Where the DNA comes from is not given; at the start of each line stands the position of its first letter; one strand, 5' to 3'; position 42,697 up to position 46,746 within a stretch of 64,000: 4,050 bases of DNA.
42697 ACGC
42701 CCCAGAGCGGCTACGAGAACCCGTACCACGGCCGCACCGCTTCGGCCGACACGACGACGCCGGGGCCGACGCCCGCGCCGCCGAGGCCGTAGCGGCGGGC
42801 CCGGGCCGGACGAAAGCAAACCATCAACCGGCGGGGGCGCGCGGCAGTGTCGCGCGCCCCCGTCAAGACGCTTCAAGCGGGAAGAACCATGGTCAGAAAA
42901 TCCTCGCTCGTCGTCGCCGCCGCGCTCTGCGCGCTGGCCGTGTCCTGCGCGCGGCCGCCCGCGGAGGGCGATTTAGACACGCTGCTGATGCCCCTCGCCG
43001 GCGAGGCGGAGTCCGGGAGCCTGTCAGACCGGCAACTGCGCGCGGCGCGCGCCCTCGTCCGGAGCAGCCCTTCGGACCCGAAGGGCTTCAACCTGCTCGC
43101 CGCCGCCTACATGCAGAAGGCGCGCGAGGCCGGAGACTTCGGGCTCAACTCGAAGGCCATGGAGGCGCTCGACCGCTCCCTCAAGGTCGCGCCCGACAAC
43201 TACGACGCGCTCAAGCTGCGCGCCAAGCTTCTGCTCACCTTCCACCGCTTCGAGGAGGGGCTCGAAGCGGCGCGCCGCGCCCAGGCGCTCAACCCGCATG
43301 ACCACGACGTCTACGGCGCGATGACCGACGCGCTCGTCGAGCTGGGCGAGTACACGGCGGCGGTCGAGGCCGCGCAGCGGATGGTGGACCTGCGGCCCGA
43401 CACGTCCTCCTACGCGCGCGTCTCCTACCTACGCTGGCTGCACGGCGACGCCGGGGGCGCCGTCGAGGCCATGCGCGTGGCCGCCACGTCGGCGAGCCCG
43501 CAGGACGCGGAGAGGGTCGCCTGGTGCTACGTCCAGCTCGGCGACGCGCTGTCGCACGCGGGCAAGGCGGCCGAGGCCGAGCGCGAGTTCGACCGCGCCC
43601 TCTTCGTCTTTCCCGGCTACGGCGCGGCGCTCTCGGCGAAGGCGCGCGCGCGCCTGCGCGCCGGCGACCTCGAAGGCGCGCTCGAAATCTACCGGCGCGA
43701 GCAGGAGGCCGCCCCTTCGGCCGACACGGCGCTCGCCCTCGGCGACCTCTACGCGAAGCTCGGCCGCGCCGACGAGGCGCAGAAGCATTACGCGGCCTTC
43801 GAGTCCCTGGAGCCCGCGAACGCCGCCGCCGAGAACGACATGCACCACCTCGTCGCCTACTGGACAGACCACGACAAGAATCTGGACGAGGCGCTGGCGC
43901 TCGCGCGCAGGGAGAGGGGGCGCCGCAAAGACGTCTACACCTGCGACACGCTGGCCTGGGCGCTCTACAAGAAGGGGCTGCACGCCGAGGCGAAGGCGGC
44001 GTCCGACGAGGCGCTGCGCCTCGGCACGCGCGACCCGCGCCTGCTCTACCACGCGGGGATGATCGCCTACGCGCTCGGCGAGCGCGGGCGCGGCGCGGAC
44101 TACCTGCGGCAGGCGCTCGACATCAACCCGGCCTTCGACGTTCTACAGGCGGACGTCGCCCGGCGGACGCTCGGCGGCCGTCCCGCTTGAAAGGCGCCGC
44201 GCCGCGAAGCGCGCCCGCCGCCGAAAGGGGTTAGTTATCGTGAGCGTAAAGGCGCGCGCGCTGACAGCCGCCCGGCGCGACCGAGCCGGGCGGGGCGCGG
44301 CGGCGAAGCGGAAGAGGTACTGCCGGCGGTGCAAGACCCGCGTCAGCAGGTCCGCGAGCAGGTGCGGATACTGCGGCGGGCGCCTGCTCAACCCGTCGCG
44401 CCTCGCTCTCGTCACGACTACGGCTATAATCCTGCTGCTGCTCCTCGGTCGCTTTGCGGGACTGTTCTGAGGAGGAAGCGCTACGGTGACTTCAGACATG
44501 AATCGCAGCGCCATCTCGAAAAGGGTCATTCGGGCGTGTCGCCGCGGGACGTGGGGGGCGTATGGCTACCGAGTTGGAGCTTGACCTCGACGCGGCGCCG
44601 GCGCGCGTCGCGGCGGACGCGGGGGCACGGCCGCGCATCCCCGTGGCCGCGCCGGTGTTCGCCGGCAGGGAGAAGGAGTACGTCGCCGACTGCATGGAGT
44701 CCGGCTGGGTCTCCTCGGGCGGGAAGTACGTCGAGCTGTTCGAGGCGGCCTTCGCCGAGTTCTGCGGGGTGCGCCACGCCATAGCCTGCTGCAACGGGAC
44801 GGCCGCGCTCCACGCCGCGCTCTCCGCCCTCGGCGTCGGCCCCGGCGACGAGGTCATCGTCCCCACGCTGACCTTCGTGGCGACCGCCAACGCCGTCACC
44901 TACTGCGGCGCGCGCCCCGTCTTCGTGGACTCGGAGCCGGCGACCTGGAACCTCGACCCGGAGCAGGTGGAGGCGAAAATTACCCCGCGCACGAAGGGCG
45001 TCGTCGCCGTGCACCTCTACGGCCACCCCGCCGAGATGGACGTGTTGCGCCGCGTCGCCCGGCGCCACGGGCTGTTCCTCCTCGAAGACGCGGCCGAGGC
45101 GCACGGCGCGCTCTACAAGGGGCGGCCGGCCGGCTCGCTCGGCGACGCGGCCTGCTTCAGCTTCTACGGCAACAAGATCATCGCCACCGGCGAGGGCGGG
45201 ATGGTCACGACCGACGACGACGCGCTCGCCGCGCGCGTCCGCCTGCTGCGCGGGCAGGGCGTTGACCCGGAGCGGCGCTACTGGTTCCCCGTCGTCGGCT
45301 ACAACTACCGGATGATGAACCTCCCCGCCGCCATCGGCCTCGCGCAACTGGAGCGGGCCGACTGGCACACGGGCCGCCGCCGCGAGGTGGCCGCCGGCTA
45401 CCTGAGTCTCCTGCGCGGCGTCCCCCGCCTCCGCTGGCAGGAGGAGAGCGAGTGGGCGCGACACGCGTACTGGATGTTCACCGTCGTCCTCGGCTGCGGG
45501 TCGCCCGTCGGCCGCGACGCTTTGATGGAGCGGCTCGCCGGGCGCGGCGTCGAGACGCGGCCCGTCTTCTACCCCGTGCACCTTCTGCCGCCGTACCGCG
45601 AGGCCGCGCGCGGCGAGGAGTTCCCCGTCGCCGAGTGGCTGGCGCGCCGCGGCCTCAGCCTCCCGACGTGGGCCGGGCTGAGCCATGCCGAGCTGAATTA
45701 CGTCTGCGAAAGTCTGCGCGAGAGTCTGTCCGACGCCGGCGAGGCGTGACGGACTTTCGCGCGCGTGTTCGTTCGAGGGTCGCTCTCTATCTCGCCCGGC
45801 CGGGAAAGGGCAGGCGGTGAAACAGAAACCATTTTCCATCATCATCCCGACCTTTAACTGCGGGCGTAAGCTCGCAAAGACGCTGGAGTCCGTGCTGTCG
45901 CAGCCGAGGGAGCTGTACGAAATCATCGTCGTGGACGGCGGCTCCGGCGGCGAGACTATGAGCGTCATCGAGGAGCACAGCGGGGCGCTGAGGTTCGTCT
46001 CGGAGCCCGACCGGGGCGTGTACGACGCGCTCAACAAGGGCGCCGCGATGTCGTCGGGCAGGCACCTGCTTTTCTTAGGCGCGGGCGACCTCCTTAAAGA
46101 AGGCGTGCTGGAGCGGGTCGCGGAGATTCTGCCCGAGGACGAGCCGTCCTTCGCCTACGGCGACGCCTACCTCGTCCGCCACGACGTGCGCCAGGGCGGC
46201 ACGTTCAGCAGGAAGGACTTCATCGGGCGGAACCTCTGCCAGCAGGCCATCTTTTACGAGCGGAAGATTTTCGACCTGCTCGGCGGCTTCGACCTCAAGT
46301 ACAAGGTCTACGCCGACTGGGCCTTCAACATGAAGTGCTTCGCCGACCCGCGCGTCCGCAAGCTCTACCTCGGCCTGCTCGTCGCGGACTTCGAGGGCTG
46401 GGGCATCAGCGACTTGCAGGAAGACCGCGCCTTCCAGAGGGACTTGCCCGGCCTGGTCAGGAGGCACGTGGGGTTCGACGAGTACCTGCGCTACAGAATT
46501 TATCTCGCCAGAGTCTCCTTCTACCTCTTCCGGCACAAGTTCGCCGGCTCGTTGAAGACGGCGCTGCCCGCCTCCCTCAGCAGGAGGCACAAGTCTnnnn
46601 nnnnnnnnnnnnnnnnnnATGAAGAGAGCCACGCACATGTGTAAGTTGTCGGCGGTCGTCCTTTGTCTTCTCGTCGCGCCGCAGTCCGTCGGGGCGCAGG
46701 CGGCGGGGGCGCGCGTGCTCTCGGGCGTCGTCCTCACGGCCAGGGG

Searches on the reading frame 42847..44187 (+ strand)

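Call 10: search_protein_families(library=pfam, proteins=[window:42847-44187:+], max_evalue=0.01)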
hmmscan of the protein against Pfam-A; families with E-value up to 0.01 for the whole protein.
window:42847-44187:+ (447 aa): 16 families
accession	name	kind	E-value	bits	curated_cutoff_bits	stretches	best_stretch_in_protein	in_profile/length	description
PF13432.12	TPR_16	-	1.2e-17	64.4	32.7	2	230-292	2-64/65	Tetratricopeptide repeat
PF13428.12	TPR_14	-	3e-17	61.8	23.5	1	226-267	2-43/44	Tetratricopeptide repeat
PF07719.23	TPR_2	-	6.1e-17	60.7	27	0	398-429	2-33/34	Tetratricopeptide repeat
PF13181.12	TPR_8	-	8.2e-17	60.3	25.7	0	295-325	4-34/34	Tetratricopeptide repeat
PF14559.12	TPR_19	-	1.6e-10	41.6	25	3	133-191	5-63/68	Tetratricopeptide repeat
PF13431.12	TPR_17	-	4.3e-10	39.5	24.4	0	108-137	2-31/34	Tetratricopeptide repeat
PF00515.34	TPR_1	-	8.1e-09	35.4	27.8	0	120-152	2-34/34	Tetratricopeptide repeat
PF13424.12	TPR_12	-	8.7e-08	32.7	30.1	0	221-252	41-72/77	Tetratricopeptide repeat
PF12895.13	ANAPC3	-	1.1e-06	29.3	27.2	0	239-315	13-79/82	Anaphase-promoting complex, cyclosome, subunit 3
PF13414.12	TPR_11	-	1.2e-05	25.3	26.8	0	161-185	2-26/42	TPR repeat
PF13371.12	TPR_9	-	2.1e-05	24.9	35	1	379-440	11-70/73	Tetratricopeptide repeat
PF11846.14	Wzy_C_2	-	2.6e-05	24.7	28.5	0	169-213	129-173/191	Virulence factor membrane-bound polymerase, C-terminal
PF23914.1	TPR_CcmH_CycH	-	0.00016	22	42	1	98-186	63-154/158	Cytochrome c-type biogenesis protein H TPR domain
PF13174.12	TPR_6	-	0.00056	20.8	26.3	0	296-318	4-26/33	Tetratricopeptide repeat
PF13374.12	TPR_10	-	0.0021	18.4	27.5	0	224-252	1-29/42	Tetratricopeptide repeat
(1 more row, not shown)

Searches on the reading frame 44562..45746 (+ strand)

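Call 10: search_protein_families(library=pfam, proteins=[window:44562-45746:+], max_evalue=0.01)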
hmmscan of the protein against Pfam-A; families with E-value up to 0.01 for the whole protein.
window:44562-45746:+ (395 aa): 5 families
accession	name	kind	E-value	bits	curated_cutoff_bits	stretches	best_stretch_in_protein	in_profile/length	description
PF01041.23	DegT_DnrJ_EryC1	-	3.5e-132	441.4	19.8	1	36-386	6-360/360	DegT/DnrJ/EryC1/StrS aminotransferase family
PF00155.27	Aminotran_1_2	-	1.9e-11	44.2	19.7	1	59-150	46-153/361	Aminotransferase class I and II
PF01212.27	Beta_elim_lyase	-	4.3e-07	30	27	1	57-231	34-225/288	Beta-eliminating lyase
PF01053.26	Cys_Met_Meta_PP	-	0.00033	19.8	27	1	57-147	54-141/381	Cys/Met metabolism PLP-dependent enzyme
PF00266.25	Aminotran_5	-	0.00045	19.7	21.5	1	58-181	46-180/371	Aminotransferase class-V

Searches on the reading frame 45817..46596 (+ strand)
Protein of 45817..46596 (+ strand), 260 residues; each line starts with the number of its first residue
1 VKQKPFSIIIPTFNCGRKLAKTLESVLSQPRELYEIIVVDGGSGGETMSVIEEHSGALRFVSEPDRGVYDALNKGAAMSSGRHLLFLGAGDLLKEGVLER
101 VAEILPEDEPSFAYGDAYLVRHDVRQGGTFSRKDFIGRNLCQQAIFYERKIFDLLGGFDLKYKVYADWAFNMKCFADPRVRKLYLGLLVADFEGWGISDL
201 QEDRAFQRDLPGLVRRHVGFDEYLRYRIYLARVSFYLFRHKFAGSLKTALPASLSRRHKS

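Call 10: search_protein_families(library=pfam, proteins=[window:45817-46596:+], max_evalue=0.01)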
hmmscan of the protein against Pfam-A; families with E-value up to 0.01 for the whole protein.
window:45817-46596:+ (260 aa): 3 families
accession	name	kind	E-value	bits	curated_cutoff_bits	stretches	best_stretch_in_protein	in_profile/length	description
PF00535.33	Glycos_transf_2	-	9e-22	78.2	23.3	1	7-132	1-130/168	Glycosyl transferase family 2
PF13641.12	Glyco_tranf_2_3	-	2.6e-06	28.1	27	1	5-113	2-118/230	Glycosyltransferase like family 2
PF10111.15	Glyco_tranf_2_2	-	0.00049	20.1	27.3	0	7-104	1-105/276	Glycosyltransferase like family 2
